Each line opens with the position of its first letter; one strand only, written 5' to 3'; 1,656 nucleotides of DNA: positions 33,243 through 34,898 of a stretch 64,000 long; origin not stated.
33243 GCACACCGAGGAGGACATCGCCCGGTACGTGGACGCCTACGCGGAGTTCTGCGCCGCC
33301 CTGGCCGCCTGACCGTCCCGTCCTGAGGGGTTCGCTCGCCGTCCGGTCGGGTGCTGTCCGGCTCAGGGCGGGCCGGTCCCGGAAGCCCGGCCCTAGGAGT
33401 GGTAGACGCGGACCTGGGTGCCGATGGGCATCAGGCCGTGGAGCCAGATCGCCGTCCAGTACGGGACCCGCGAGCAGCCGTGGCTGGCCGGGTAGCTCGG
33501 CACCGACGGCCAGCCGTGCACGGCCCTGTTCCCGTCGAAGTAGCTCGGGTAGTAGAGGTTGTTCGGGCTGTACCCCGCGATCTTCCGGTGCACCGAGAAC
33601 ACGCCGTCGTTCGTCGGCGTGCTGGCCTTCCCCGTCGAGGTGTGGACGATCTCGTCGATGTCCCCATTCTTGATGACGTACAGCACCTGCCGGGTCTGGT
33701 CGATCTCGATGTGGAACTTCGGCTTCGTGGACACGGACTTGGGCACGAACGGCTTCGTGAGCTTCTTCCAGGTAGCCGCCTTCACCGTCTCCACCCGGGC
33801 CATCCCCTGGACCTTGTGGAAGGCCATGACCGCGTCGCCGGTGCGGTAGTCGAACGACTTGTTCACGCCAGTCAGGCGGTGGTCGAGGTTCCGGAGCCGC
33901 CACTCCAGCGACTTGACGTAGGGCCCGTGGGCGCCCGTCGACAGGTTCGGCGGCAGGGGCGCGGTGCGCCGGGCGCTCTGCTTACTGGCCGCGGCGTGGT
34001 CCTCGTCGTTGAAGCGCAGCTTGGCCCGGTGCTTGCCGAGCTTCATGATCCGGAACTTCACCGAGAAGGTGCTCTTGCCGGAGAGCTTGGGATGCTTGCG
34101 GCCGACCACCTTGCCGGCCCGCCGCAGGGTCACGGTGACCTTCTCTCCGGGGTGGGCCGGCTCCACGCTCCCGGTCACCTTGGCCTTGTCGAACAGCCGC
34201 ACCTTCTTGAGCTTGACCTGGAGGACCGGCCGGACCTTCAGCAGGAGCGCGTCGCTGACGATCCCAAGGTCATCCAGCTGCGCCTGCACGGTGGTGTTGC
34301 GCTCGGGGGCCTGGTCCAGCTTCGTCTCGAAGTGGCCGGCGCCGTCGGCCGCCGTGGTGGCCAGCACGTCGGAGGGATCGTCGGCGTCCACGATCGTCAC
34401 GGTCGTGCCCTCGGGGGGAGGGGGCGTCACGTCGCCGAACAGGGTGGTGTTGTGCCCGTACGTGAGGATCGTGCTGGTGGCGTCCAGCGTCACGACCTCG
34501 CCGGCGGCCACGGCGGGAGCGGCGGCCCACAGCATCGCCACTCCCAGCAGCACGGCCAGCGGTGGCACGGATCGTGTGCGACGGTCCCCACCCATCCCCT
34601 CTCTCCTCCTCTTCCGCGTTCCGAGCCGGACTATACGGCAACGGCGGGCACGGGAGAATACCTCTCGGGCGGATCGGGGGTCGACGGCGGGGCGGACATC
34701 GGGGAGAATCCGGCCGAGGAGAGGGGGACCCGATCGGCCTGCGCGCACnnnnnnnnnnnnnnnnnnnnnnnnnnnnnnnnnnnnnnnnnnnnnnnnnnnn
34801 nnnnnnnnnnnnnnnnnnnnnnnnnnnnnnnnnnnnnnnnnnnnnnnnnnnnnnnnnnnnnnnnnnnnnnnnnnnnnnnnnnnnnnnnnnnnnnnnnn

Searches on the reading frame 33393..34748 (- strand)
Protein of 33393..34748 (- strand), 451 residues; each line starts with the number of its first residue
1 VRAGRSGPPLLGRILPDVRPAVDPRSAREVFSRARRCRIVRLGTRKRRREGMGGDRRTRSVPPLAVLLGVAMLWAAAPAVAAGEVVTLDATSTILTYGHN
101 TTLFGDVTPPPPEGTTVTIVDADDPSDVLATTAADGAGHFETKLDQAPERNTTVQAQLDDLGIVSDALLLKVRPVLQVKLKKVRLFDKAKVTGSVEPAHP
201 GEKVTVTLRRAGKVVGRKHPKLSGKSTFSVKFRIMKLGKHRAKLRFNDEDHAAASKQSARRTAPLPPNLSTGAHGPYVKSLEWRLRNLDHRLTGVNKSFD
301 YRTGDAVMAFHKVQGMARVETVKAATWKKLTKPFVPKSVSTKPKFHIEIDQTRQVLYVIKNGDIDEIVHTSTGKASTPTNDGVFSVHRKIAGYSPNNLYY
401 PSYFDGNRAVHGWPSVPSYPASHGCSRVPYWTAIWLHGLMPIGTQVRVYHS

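Call 62: search_protein_families(library=pfam, proteins=[window:33393-34748:-], max_evalue=0.1)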
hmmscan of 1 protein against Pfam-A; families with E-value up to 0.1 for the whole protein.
window:33393-34748:- (451 aa): 3 families
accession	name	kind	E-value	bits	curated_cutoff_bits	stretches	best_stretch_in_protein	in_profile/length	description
PF03734.19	YkuD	-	5.4e-12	46.9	23.4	1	345-448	2-146/146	L,D-transpeptidase catalytic domain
PF16640.11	Big_3_5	-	6.8e-06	27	35.5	1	189-259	14-82/88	Bacterial Ig-like domain (group 3)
PF17936.7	Big_6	-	0.00011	22.8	27.6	1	113-168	23-77/83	Bacterial Ig domain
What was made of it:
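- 33984..34493 (-): Tandem Ig region of the YkuD L,D-transpeptidase gene (33393-34595): the only other carrier of a related module in this window. Pfam YkuD, Big_3_5 and Big_6 (call 62).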
